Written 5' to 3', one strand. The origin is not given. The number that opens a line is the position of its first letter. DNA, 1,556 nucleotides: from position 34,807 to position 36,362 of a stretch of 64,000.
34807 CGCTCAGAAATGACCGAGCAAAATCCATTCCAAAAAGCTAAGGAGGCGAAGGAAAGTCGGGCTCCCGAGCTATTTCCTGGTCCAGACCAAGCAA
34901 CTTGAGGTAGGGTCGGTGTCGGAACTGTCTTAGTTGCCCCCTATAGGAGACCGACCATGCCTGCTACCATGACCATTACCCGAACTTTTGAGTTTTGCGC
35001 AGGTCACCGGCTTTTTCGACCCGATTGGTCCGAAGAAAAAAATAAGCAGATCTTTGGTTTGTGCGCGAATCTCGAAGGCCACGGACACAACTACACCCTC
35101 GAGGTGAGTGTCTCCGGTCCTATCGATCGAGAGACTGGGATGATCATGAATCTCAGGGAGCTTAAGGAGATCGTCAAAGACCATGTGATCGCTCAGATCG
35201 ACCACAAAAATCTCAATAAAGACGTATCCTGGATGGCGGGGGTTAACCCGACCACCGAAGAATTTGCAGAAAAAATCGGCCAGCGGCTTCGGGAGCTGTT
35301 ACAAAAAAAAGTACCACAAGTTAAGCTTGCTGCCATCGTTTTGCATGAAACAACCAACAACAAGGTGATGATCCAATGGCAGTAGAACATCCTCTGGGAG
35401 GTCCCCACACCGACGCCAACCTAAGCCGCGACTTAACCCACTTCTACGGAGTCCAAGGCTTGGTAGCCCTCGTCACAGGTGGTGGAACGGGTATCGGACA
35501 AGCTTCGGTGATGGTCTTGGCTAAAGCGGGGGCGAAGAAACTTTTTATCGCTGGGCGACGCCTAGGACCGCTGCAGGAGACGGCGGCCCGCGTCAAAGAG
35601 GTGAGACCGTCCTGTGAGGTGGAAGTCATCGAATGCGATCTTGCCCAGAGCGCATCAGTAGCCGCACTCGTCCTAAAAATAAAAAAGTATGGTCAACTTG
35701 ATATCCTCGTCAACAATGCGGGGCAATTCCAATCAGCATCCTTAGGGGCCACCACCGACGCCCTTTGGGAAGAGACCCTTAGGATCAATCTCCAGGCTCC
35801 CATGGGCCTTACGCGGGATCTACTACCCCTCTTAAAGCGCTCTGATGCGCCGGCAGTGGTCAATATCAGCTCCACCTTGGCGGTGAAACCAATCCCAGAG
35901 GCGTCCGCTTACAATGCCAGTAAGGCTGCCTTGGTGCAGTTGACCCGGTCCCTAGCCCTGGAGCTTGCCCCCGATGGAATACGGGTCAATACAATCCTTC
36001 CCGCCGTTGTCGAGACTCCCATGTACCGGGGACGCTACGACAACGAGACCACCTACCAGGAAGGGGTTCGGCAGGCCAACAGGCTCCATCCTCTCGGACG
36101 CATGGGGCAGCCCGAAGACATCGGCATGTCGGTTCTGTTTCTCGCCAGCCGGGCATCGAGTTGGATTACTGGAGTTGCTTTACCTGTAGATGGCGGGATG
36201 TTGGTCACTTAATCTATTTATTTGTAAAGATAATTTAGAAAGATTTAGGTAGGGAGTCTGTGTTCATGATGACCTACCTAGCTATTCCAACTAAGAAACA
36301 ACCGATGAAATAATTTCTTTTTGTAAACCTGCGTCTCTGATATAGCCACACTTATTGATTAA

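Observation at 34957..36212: BH4-type PTPS (CX5HGH) translationally coupled to an SDR: candidate sepiapterin-reductase pair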

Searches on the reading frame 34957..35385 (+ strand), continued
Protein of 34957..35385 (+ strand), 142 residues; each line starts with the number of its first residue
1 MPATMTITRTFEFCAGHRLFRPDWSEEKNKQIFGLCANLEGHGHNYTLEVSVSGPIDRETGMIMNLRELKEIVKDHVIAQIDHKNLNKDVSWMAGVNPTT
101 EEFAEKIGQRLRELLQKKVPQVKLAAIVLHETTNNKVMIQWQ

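Call 48: search_solved_structures(query=L097:7119-7838:+, max_evalue=1e-15)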
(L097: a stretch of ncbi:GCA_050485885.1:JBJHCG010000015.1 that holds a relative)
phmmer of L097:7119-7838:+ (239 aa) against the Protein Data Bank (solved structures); distinct sequences matched with E-value up to 1e-15: 168 (the best 60 are shown).
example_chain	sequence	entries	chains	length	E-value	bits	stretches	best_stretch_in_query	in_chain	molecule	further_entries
2ehd_A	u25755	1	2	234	6.7e-35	123.9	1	10-231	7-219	Oxidoreductase, short-chain dehydrogenase/reductase family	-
2jah_A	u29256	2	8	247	2.4e-32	115.6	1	3-229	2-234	CLAVULANIC ACID DEHYDROGENASE | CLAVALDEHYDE DEHYDROGENASE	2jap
4weo_A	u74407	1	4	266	1.1e-29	106.9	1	4-197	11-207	Putative acetoin(Diacetyl) reductase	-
9x6o_A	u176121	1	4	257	4.2e-26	95.2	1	6-231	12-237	Ribitol 2-dehydrogenase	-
9x6l_A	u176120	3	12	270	5e-26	94.9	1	6-231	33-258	Ribitol 2-dehydrogenase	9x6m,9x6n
8wwf_A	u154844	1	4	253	7e-26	94.4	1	6-204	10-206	(R)-DHPS dehydrogenase HpsO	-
3gvc_A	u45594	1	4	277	3.3e-25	92.2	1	6-192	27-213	Probable short-chain type dehydrogenase/reductase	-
6le3_E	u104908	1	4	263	4.4e-25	91.8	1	6-192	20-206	Gluconate 5-dehydrogenase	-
3rkr_A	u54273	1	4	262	1.6e-23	86.7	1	6-224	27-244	Short chain oxidoreductase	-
4npc_A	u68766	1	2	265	2.4e-23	86.2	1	4-224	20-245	Sorbitol dehydrogenase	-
4rzh_A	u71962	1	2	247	3.4e-22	82.4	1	6-230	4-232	3-oxoacyl-[acyl-carrier protein] reductase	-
9fe6_A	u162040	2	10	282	1.1e-21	80.7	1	1-193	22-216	SDR family oxidoreductase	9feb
7e6o_C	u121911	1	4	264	1.3e-21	80.4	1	5-197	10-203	Short-chain dehydrogenase/reductase SDR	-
3p19_A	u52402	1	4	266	1.9e-21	79.9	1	11-231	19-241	Putative blue fluorescent protein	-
5jo9_A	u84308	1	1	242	2.8e-21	79.4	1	6-231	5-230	Ribitol 2-dehydrogenase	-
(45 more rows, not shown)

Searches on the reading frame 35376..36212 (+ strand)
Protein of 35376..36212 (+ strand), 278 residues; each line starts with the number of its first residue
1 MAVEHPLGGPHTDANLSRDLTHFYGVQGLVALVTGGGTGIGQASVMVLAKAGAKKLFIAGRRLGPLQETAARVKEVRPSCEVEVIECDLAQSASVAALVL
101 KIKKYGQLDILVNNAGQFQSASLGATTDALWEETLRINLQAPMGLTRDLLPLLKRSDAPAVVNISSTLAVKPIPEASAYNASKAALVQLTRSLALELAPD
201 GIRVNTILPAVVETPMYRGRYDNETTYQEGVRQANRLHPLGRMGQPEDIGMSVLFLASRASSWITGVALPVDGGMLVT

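Call 3: search_protein_families(library=pfam, proteins=[window:35376-36212:+])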
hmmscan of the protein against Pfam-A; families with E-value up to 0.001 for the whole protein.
window:35376-36212:+ (278 aa): 5 families
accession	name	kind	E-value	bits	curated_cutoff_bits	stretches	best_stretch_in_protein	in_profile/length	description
PF13561.12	adh_short_C2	-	1.4e-54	185.6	27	1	38-275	6-235/236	Enoyl-(Acyl carrier protein) reductase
PF00106.31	adh_short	-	4.4e-50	170.3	26.6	1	30-222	2-192/195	short chain dehydrogenase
PF08659.16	KR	-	6.6e-17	62.4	22.6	1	31-189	3-159/180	KR domain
PF23441.1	SDR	-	5.2e-15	56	27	1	31-276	10-256/258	SDR-like rossmann domain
PF01370.27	Epimerase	-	0.00011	22.2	20.9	1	31-195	1-158/240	NAD dependent epimerase/dehydratase family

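Call 4: search_protein_families(library=ncbifam, proteins=[window:35376-36212:+])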
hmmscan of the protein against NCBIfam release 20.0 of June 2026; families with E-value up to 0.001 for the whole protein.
window:35376-36212:+ (278 aa): 235 families (the best 25 are shown)
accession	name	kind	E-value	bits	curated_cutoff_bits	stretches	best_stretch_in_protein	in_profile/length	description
NF005559.1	PRK07231.1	subfamily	7.9e-63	212.3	215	1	26-277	2-249/249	glucose 1-dehydrogenase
NF004791.0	PRK06138.1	equivalog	2.4e-58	197.4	312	1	27-277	4-251/252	SDR family oxidoreductase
NF004818.0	PRK06172.1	equivalog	4.2e-55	186.8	336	1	27-276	6-251/253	SDR family oxidoreductase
NF009468.0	PRK12826.1-4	equivalog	4.5e-55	187.1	318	1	26-276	5-248/256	SDR family oxidoreductase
NF005468.0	PRK07062.1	equivalog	5.8e-53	180.1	266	1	26-275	6-261/265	SDR family oxidoreductase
NF006693.0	PRK09242.1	equivalog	6.3e-52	176.3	328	1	22-277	4-255/258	SDR family oxidoreductase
NF009466.0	PRK12826.1-2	subfamily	3.6e-51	174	222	1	30-276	5-245/248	3-oxoacyl-ACP reductase FabG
NF005893.0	PRK07856.1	equivalog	7.4e-51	172.9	255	1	25-274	6-240/255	SDR family oxidoreductase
NF052558.1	MBtsdlDhBudC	equivalog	8.3e-51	172.9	270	1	28-275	3-241/250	meso-2,3-butanediol dehydrogenase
NF005681.0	PRK07478.1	subfamily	6e-50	170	267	1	27-277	5-251/254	SDR family oxidoreductase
NF005067.0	PRK06484.1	equivalog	1.3e-47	162.6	713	1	27-276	8-252/524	short chain dehydrogenase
NF006121.0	PRK08265.1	subfamily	1.5e-47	162.3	294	1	26-275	5-245/263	short chain dehydrogenase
NF005469.0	PRK07063.1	equivalog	2e-47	161.9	306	1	27-275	6-254/260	SDR family oxidoreductase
NF004198.0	PRK05653.1-3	equivalog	7.5e-47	159.9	296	1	28-276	7-247/248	3-oxoacyl-ACP reductase FabG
NF005095.0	PRK06523.1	subfamily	5.4e-46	157.2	231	1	26-277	8-259/261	oxidoreductase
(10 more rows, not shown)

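Call 6: search_solved_structures(query=window:35376-36212:+, max_evalue=1e-20)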
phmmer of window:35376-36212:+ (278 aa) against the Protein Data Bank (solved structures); distinct sequences matched with E-value up to 1e-20: 367 (the best 60 are shown).
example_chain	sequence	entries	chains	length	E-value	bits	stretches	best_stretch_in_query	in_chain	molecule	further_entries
7djs_A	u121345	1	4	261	8.5e-41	143.4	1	26-275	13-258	SDR family oxidoreductase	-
3lf1_A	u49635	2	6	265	2.1e-37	132.3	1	24-275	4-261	Short Chain Oxidoreductase Q9HYA2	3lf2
3uxy_A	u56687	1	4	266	6.7e-37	130.6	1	23-277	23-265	Short-chain dehydrogenase/reductase SDR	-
8sy8_A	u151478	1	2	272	6.5e-36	127.4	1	21-275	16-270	4-formylbenzenesulfonate dehydrogenase TsaC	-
4jro_A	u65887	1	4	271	1e-35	126.8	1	25-276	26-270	FabG protein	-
5b1y_A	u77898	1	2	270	1.1e-35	126.6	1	28-274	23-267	3-oxoacyl-[acyl-carrier-protein] reductase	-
3vtz_A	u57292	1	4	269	4.5e-35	124.6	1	28-276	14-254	Glucose 1-dehydrogenase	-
2b4q_A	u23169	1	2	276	5.5e-35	124.4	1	22-275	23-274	Rhamnolipids biosynthesis 3-oxoacyl-[acyl-carrier-protein] reductase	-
8pa1_A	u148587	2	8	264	1.8e-34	122.7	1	27-276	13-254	Oxidoreductase, short-chain dehydrogenase/reductase family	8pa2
4egf_A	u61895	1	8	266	2.4e-34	122.3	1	26-275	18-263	L-xylulose reductase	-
9cly_A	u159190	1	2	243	5.2e-34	121.2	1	30-276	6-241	CylG protein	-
6y4d_A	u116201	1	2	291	8.6e-34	120.4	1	17-276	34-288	short-chain dehydrogenase/reductase (SDR)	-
6b9u_A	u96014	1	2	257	1.7e-33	119.5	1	25-275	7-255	DNA gyrase, subunit B:Short-chain dehydrogenase/reductase SDR:Glucose/ribitol dehydrogenas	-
2d1y_A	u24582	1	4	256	3.2e-33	118.6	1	29-276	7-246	hypothetical protein TT0321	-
9fe6_A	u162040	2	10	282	5.5e-33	117.8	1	28-276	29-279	SDR family oxidoreductase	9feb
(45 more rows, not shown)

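Call 34: find_homologous_proteins(query=window:35376-36212:+, max_evalue=1e-30)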
Query window:35376-36212:+ (278 aa): 1850 proteins with E <= 1e-30 among 8000 candidates; the best 120 are listed.
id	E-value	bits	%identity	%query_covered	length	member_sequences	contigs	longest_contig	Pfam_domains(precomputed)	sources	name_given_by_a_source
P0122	3.3e-175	599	100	100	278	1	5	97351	PF08659.17,PF13561.13,PF23441.1,PF00106.32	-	-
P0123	2.4e-164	563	93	100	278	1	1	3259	PF08659.17,PF13561.13,PF23441.1,PF00106.32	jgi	jgi:meso-butanediol dehydrogenase/(S,S)-butanediol dehydrogenase/diacetyl reductase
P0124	7.4e-143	493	81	100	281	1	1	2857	PF08659.17,PF13561.13,PF23441.1,PF00106.32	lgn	-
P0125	1.3e-110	387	69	93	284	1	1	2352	PF08659.17,PF13561.13,PF23441.1,PF00106.32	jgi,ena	-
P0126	3.2e-110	386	67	94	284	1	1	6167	PF08659.17,PF13561.13,PF23441.1,PF00106.32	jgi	jgi:NAD(P)-dependent dehydrogenase (short-subunit alcohol dehydrogenase family)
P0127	3.2e-110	386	65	97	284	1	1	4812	PF08659.17,PF13561.13,PF23441.1,PF00106.32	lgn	-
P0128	2.0e-85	304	58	92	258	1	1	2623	PF08659.17,PF13561.13,PF23441.1,PF00106.32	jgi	jgi:NAD(P)-dependent dehydrogenase (short-subunit alcohol dehydrogenase family)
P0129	2.5e-85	304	56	93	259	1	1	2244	PF08659.17,PF13561.13,PF23441.1,PF00106.32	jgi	-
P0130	9.4e-84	299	56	93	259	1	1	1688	PF08659.17,PF13561.13,PF23441.1,PF00106.32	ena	-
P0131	1.5e-83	298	56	92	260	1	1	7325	PF08659.17,PF13561.13,PF23441.1,PF00106.32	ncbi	-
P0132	1.5e-83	298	57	92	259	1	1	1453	PF08659.17,PF13561.13,PF23441.1,PF00106.32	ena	-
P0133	2.9e-83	297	56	94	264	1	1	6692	PF08659.17,PF13561.13,PF23441.1,PF00106.32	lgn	-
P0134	9.2e-83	296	57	90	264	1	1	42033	PF08659.17,PF13561.13,PF23441.1,PF00106.32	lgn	-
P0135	1.3e-82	295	54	94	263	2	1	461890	PF08659.17,PF13561.13,PF23441.1,PF00106.32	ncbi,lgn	-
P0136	4.5e-82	294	57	92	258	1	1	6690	PF08659.17,PF13561.13,PF23441.1,PF00106.32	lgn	-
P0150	2.8e-77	278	54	93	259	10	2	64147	PF08659.17,PF13561.13,PF23441.1,PF00106.32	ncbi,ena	-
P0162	1.3e-74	269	53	92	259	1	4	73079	PF08659.17,PF13561.13,PF23441.1,PF00106.32,PF03435.25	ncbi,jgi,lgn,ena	jgi:NAD(P)-dependent dehydrogenase (short-subunit alcohol dehydrogenase family)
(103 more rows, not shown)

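Call 35: find_encoding_contigs(protein=P0135, flank=7000, max_places=1)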
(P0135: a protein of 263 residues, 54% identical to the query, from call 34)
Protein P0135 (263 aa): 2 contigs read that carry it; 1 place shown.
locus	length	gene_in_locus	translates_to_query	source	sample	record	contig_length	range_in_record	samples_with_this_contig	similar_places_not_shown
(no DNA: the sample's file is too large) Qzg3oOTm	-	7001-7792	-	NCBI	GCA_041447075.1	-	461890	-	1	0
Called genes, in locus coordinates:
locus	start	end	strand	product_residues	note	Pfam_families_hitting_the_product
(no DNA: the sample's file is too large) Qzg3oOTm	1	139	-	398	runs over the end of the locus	PF00425:Chorismate_bind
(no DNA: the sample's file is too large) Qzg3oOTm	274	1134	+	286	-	PF02737:3HCDH_N, PF03446:NAD_binding_2 (weak), PF00725:3HCDH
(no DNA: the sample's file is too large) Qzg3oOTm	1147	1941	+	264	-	PF00378:ECH_1, PF16113:ECH_2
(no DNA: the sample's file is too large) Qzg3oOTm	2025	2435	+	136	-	-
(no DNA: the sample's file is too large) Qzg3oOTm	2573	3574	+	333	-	PF00730:HhH-GPD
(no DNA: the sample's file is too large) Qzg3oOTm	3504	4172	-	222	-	-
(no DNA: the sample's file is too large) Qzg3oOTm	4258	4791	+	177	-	PF02152:FolB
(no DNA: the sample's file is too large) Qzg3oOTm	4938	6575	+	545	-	PF00351:Biopterin_H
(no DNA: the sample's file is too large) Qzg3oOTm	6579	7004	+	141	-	PF01242:PTPS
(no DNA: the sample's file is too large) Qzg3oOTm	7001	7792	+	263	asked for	PF23441:SDR, PF00106:adh_short, PF08659:KR, PF13561:adh_short_C2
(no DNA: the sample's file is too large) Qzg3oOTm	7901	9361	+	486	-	PF12799:LRR_4 (faint), PF13516:LRR_6 (faint), PF13855:LRR_8 (weak)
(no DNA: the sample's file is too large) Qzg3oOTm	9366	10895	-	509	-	PF00883:Peptidase_M17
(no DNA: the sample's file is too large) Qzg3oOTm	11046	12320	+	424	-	PF03952:Enolase_N, PF00113:Enolase_C, PF13378:MR_MLE_C (weak)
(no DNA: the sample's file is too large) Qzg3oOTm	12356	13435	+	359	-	PF04389:Peptidase_M28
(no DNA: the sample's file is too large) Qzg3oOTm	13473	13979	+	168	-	-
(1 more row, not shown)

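Call 36: find_encoding_contigs(protein=P0162, flank=7000, max_places=1)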
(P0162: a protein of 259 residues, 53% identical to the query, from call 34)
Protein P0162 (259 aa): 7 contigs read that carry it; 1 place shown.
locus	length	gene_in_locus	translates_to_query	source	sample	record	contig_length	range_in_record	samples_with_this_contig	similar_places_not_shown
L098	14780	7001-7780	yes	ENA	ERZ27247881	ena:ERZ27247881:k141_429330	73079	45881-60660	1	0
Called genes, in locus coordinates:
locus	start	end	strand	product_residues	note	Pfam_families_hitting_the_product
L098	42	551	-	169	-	-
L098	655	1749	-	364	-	PF04389:Peptidase_M28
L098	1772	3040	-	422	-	PF03952:Enolase_N, PF00113:Enolase_C, PF07476:MAAL_C (weak)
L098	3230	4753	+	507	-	PF00883:Peptidase_M17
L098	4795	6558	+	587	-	PF00351:Biopterin_H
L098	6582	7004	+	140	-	PF01242:PTPS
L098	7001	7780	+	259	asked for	PF23441:SDR, PF00106:adh_short, PF03435:Sacchrp_dh_NADP (weak), PF08659:KR, PF13561:adh_short_C2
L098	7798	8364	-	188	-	PF02152:FolB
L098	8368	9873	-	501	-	PF00072:Response_reg, PF00158:Sigma54_activat, PF14532:Sigma54_activ_2, PF07728:AAA_5, PF25601:AAA_lid_14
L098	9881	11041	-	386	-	PF00730:HhH-GPD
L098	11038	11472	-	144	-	-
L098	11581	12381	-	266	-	PF00378:ECH_1, PF16113:ECH_2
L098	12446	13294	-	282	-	PF02737:3HCDH_N, PF03446:NAD_binding_2 (weak), PF00725:3HCDH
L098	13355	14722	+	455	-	PF00425:Chorismate_bind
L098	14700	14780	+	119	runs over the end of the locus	PF03819:MazG (faint), PF12643:MazG-like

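Call 37: find_encoding_contigs(protein=P0150, flank=7000, max_places=1)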
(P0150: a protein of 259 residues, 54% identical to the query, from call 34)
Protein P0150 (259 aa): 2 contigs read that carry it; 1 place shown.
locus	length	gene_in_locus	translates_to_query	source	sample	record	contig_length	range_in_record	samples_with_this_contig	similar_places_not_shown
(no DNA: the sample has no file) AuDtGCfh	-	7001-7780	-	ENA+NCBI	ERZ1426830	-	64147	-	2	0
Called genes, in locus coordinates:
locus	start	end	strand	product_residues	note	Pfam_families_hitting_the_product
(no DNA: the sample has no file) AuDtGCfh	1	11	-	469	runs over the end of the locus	PF02895:H-kinase_dim, PF02518:HATPase_c (faint), PF01584:CheW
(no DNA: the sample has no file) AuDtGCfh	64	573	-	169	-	-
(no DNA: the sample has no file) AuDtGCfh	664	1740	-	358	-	PF04389:Peptidase_M28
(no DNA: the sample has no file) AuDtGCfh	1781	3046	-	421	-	PF03952:Enolase_N, PF00113:Enolase_C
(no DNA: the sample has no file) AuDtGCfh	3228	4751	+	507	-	PF00883:Peptidase_M17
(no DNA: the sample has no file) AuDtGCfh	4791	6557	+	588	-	PF00351:Biopterin_H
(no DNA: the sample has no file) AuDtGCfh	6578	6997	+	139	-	PF01242:PTPS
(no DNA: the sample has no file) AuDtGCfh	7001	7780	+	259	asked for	PF23441:SDR, PF00106:adh_short, PF08659:KR, PF13561:adh_short_C2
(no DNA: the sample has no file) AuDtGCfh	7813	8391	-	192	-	PF02152:FolB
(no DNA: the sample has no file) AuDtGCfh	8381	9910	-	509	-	PF00072:Response_reg, PF00158:Sigma54_activat, PF14532:Sigma54_activ_2, PF07728:AAA_5, PF25601:AAA_lid_14, PF13412:HTH_24 (faint)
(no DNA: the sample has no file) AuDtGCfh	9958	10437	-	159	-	PF00165:HTH_AraC (weak), PF12833:HTH_18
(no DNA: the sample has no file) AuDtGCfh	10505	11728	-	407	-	PF00730:HhH-GPD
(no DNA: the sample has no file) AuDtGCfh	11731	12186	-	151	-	PF01442:Apolipoprotein (weak)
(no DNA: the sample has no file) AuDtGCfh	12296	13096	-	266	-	PF00378:ECH_1, PF16113:ECH_2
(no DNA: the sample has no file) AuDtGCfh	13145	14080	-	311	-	PF02737:3HCDH_N, PF03446:NAD_binding_2 (faint), PF00725:3HCDH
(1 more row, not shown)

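Call 77: predict_structure(alignment_id=A2)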
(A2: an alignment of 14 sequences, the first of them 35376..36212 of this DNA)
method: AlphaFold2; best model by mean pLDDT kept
length: 278 residues; sequences in the alignment: 14
mean_pLDDT: 89.0   pTM: 0.88
mean pLDDT of the five models: 89.0, 89.0, 87.7, 87.1, 87.1
residues with pLDDT >= 90: 197; 70-90: 51; 50-70: 14; < 50: 16
segments of 3 or more residues with pLDDT < 50: 1-11, 274-278
pLDDT, mean of each block of 10 residues (from residue 1): 43 62 86 97 97 97 98 96 98 97 98 94 95 97 98 97 85 87 96 97 95 82 90 77 88 94 93 50
secondary structure, 60 per line:
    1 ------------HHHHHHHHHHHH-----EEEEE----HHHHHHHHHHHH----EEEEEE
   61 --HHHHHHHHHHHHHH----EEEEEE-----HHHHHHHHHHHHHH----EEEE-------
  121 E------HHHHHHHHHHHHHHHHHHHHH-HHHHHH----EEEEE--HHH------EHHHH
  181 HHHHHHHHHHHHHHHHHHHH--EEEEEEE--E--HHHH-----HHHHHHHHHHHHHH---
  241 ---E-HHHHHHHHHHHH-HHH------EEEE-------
elements in order: H13-24 E30-34 H39-50 E55-60 H63-76 E81-86 H92-105 E110-113 H128-148 H150-155 E160-164 H177-200 E203-209 H215-218 H224-237 H246-257 E268-271

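Call 79: fold_search(model_id=the predicted structure, library=pdb)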
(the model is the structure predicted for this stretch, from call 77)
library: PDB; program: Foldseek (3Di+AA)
matches with E <= 10: 2000; with E <= 0.001: 2000
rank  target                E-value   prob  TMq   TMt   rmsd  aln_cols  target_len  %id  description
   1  6ihh_A                2.5e-26  1.00  0.84  0.93   2.4       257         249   31  Crystal structure of RasADH F12 from Ralstonia.sp in complex with NADPH and A6O (released 2019-10-02)
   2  4bms_F                2.8e-26  1.00  0.83  0.93   2.4       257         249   30  Short chain alcohol dehydrogenase from Ralstonia sp. DSM 6428 in complex with NADPH (released 2014-03-19)
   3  6ihi_A                2.8e-26  1.00  0.83  0.93   2.4       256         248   31  Crystal structure of RasADH 3B3/I91V from Ralstonia.sp in complex with NADPH and A6O (released 2019-10-02)
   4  4i5e_A                3.5e-26  1.00  0.83  0.93   2.4       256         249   30  Crystal structure of Ralstonia sp. alcohol dehydrogenase in complex with NADP+ (released 2013-06-12)
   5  4bms_E                3.5e-26  1.00  0.83  0.93   2.4       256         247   30  Short chain alcohol dehydrogenase from Ralstonia sp. DSM 6428 in complex with NADPH (released 2014-03-19)
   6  4bms_B                3.5e-26  1.00  0.83  0.93   2.4       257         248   30  Short chain alcohol dehydrogenase from Ralstonia sp. DSM 6428 in complex with NADPH (released 2014-03-19)
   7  4bms_K                4.5e-26  1.00  0.83  0.93   2.4       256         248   30  Short chain alcohol dehydrogenase from Ralstonia sp. DSM 6428 in complex with NADPH (released 2014-03-19)
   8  4bms_A                4.5e-26  1.00  0.83  0.93   2.4       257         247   30  Short chain alcohol dehydrogenase from Ralstonia sp. DSM 6428 in complex with NADPH (released 2014-03-19)
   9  3pk0_A                4.5e-26  1.00  0.81  0.87   2.8       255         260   32  Crystal structure of Short-chain dehydrogenase/reductase SDR from Mycobacterium smegmatis (released 2010-11-24)
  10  4bms_C                5.0e-26  1.00  0.83  0.93   2.4       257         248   30  Short chain alcohol dehydrogenase from Ralstonia sp. DSM 6428 in complex with NADPH (released 2014-03-19)
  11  5jsf                  6.8e-26  1.00  0.79  0.82   2.4       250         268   33  Crystal structure of 17beta-hydroxysteroid dehydrogenase 14 S205 variant in complex with NAD. (released 2016-07-13)
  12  7djs_D                6.8e-26  1.00  0.81  0.89   2.8       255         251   36  Crystal structure of isopiperitenol dehydrogenase from Pseudomonas aeruginosa complexed with NAD (released 2021-09-15)
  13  9fe6_A                1.0e-25  1.00  0.82  0.87   2.1       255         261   35  Short-chain dehydrogenase/reductase (SDR) from Thermus caliditerrae (released 2024-06-26)
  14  5hs6                  1.6e-25  1.00  0.78  0.84   2.3       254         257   33  Human 17beta-hydroxysteroid dehydrogenase type 14 in complex with Estrone (released 2016-07-13)
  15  6zde                  1.8e-25  1.00  0.80  0.87   2.3       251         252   33  17beta-hydroxysteroid dehydrogenase type 14 variant S205 in complex with pentafluorophenol (released 2021-01-13)
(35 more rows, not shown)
